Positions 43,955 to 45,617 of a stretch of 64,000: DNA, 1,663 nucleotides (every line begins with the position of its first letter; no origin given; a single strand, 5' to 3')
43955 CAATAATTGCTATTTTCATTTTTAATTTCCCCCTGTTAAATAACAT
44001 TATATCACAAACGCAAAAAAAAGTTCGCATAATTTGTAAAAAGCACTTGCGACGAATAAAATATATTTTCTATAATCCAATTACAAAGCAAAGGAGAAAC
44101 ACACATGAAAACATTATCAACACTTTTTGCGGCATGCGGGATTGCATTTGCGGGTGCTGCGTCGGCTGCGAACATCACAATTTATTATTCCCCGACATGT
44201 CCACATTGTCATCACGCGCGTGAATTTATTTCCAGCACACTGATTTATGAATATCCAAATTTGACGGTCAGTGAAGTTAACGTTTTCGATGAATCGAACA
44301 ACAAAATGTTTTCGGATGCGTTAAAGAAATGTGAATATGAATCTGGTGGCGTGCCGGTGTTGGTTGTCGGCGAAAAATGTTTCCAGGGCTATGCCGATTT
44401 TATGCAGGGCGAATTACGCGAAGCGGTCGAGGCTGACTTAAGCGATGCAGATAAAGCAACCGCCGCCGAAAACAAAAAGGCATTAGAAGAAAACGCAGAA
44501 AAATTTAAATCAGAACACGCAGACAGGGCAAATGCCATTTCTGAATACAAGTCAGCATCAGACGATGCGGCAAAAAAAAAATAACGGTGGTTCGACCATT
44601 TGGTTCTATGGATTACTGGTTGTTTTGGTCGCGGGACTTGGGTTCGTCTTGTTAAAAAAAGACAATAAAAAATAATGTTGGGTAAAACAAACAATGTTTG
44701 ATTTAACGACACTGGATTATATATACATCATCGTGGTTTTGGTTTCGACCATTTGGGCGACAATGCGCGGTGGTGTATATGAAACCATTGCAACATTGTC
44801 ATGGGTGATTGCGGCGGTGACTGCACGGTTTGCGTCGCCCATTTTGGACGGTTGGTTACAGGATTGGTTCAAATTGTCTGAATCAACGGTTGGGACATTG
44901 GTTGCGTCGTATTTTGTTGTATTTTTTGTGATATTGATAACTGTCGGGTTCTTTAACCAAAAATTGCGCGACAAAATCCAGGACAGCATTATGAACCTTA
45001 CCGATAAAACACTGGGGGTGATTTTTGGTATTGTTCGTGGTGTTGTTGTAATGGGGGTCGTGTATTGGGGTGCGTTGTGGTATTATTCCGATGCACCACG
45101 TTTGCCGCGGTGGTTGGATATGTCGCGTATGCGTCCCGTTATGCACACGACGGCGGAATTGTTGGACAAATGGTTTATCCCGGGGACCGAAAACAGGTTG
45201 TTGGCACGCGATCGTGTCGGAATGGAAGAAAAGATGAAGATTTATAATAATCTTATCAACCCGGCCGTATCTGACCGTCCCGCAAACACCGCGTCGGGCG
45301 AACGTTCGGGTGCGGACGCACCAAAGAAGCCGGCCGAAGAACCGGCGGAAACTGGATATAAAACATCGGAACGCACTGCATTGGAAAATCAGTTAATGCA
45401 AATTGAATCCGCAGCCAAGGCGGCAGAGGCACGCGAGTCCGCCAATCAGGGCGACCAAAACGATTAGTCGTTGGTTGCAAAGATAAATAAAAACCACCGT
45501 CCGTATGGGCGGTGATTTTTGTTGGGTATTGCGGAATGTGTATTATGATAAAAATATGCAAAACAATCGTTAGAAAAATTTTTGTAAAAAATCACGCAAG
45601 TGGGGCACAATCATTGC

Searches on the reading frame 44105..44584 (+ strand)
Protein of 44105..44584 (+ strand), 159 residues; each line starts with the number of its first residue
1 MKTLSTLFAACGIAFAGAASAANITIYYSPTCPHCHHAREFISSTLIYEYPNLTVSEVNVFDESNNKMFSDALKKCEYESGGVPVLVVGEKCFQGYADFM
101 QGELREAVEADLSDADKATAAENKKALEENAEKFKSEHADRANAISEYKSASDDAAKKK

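Call 13: search_protein_families(library=pfam, proteins=[window:44105-44584:+], max_evalue=0.01)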
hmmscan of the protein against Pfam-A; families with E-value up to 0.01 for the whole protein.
window:44105-44584:+ (159 aa): 1 family
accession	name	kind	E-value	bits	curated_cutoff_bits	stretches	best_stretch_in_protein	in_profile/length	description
PF00462.30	Glutaredoxin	-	2.2e-05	25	22.9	1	24-92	1-59/60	Glutaredoxin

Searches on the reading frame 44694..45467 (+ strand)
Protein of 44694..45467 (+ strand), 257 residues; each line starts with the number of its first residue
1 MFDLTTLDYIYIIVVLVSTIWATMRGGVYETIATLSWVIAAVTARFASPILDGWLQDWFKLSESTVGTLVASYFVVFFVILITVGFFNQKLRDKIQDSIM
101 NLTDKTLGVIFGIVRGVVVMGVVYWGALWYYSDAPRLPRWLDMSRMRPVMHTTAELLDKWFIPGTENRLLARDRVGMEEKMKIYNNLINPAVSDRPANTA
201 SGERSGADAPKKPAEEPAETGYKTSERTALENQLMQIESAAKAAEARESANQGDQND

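Call 13: search_protein_families(library=pfam, proteins=[window:44694-45467:+], max_evalue=0.01)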
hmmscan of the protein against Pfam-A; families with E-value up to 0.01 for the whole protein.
window:44694-45467:+ (257 aa): 1 family
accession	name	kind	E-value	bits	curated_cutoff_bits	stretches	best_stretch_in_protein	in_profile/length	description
PF02674.22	Colicin_V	-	8.4e-26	91.1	29.3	1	7-153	1-142/144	Colicin V production protein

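Call 15: find_encoding_contigs(protein=window:44694-45467:+, flank=10000, max_places=10)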
Protein window:44694-45467:+ (257 aa): no gene with exactly this product is on record in the collection.

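Call 20: find_homologous_proteins(query=window:44694-45467:+, max_evalue=1e-10)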
Query window:44694-45467:+ (257 aa): 1077 proteins with E <= 1e-10 among 1806 candidates; the best 120 are listed.
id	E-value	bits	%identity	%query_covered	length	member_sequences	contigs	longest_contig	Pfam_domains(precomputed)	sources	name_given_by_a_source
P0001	2.6e-167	572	100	100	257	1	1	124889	PF02674.23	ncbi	-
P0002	2.9e-138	477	84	92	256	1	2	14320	PF02674.23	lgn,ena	-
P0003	2.9e-137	474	84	92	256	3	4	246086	PF02674.23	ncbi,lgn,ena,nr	ncbi:MAG: CvpA family protein [Alphaproteobacteria bacterium]|nr:CvpA family protein [Alphaproteobac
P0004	1.8e-135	468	83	98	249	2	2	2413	PF02674.23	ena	-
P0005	3.5e-135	467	84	92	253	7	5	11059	PF02674.23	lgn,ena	-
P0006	4.5e-135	467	83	93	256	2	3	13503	PF02674.23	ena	-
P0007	8.4e-135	466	82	92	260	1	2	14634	PF02674.23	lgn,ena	-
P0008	1.4e-133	462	81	97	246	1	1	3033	PF02674.23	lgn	-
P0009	4.5e-133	460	81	98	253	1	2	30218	PF02674.23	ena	-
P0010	1.7e-131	455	80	97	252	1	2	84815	PF02674.23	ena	-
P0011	8.0e-130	450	80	96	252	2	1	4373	PF02674.23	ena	-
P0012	1.1e-127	443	78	92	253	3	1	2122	PF02674.23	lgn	-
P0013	1.6e-127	442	77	92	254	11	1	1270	PF02674.23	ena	-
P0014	7.3e-125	433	78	95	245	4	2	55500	PF02674.23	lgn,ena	-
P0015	7.5e-125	433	77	98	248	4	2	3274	PF02674.23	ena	-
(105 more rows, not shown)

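Call 21: find_encoding_contigs(protein=P0001, flank=10000, max_places=4)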
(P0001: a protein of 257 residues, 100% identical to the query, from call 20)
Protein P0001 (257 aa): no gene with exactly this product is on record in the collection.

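Call 22: find_encoding_contigs(protein=P0003, flank=10000, max_places=6)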
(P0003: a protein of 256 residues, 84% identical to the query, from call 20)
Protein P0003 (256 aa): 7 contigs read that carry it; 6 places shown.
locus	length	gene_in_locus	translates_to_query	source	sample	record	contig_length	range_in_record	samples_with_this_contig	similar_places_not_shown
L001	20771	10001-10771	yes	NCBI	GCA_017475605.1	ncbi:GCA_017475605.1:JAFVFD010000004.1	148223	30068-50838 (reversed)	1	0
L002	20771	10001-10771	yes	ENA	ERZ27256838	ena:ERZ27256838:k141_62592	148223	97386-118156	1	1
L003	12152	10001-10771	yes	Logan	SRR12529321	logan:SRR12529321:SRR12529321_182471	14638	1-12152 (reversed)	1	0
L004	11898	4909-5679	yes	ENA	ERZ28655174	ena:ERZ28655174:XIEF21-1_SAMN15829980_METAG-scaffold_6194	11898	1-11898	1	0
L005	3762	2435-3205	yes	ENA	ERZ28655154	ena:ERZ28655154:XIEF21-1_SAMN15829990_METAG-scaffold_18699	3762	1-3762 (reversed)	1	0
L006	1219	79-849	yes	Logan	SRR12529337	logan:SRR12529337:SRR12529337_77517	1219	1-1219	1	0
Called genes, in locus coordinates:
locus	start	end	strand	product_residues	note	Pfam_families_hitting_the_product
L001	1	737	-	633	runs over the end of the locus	PF05649:Peptidase_M13_N, PF01431:Peptidase_M13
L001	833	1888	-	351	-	PF04055:Radical_SAM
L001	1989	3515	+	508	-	PF17251:Pom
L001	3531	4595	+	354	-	PF13406:SLT_2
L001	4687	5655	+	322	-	PF13444:Acetyltransf_5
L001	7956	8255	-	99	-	PF14542:Acetyltransf_CG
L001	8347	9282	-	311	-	PF00056:Ldh_1_N, PF03807:F420_oxidored, PF02866:Ldh_1_C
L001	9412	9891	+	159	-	-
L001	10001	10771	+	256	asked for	PF02674:Colicin_V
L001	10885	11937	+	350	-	-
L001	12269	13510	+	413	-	PF01136:Peptidase_U32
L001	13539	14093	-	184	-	-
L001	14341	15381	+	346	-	-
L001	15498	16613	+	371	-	-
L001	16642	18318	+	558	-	-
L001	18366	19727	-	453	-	PF00587:tRNA-synt_2b, PF03129:HGTP_anticodon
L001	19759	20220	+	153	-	-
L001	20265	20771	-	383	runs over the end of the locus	-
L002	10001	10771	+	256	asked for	PF02674:Colicin_V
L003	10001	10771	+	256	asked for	PF02674:Colicin_V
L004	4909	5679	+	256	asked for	PF02674:Colicin_V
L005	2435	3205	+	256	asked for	PF02674:Colicin_V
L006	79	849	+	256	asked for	PF02674:Colicin_V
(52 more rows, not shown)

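Call 86: find_encoding_contigs(protein=P0010, flank=5000, max_places=2)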
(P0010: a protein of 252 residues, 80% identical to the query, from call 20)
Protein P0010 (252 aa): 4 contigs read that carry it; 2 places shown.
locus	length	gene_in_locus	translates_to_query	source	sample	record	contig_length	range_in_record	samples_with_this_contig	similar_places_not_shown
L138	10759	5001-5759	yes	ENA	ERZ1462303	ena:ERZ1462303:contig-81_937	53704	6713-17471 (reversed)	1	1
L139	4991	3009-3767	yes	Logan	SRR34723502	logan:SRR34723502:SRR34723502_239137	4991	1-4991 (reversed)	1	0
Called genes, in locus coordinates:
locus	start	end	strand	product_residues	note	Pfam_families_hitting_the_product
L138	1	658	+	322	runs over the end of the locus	PF13444:Acetyltransf_5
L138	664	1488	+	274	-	PF01553:Acyltransferase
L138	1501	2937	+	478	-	PF00587:tRNA-synt_2b, PF03129:HGTP_anticodon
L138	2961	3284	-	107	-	PF14542:Acetyltransf_CG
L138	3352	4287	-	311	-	PF00056:Ldh_1_N, PF03807:F420_oxidored (weak), PF02866:Ldh_1_C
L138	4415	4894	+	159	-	PF00462:Glutaredoxin (faint)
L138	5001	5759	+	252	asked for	PF02674:Colicin_V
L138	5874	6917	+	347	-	-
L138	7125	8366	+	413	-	PF01136:Peptidase_U32, PF16325:Peptidase_U32_C (faint)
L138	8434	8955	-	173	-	-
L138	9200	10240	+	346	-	-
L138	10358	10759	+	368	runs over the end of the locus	-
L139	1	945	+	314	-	?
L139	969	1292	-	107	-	PF14542:Acetyltransf_CG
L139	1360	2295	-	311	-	PF00056:Ldh_1_N, PF03807:F420_oxidored (weak), PF02866:Ldh_1_C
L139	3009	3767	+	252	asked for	PF02674:Colicin_V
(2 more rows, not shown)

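Call 87: find_encoding_contigs(protein=P0002, flank=5000, max_places=2)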
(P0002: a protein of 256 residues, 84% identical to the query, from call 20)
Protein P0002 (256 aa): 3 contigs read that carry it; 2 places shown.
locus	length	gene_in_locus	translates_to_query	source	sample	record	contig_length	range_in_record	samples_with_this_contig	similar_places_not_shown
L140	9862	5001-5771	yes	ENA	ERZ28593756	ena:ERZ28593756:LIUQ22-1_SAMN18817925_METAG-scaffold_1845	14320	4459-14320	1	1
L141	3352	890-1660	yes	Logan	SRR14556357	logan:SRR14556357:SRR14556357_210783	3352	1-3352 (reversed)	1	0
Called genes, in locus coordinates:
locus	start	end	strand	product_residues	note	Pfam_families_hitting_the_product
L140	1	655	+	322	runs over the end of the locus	PF13444:Acetyltransf_5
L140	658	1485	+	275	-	PF01553:Acyltransferase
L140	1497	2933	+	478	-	PF00587:tRNA-synt_2b, PF03129:HGTP_anticodon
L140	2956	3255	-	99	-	PF14542:Acetyltransf_CG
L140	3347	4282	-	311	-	PF00056:Ldh_1_N, PF03807:F420_oxidored, PF02866:Ldh_1_C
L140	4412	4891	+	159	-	-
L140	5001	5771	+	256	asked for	PF02674:Colicin_V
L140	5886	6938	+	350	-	-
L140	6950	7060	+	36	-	-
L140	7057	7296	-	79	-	PF01541:GIY-YIG, PF10544:T5orf172 (weak)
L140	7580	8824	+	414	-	PF01136:Peptidase_U32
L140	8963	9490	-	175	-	-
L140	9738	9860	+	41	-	?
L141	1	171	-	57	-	?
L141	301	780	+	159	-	-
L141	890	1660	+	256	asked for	PF02674:Colicin_V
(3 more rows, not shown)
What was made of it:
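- The slot between cvpA and tRNA-Thr is variable; relatives carry a 347-350-aa gene there (calls 22, 86, 87).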

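Call 95: search_protein_families(library=padloc, proteins=[L001:10885-11937:+], max_evalue=0.001)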
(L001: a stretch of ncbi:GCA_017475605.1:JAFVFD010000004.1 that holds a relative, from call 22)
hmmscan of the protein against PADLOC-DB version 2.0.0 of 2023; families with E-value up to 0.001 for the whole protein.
L001:10885-11937:+ (350 aa): 0 families
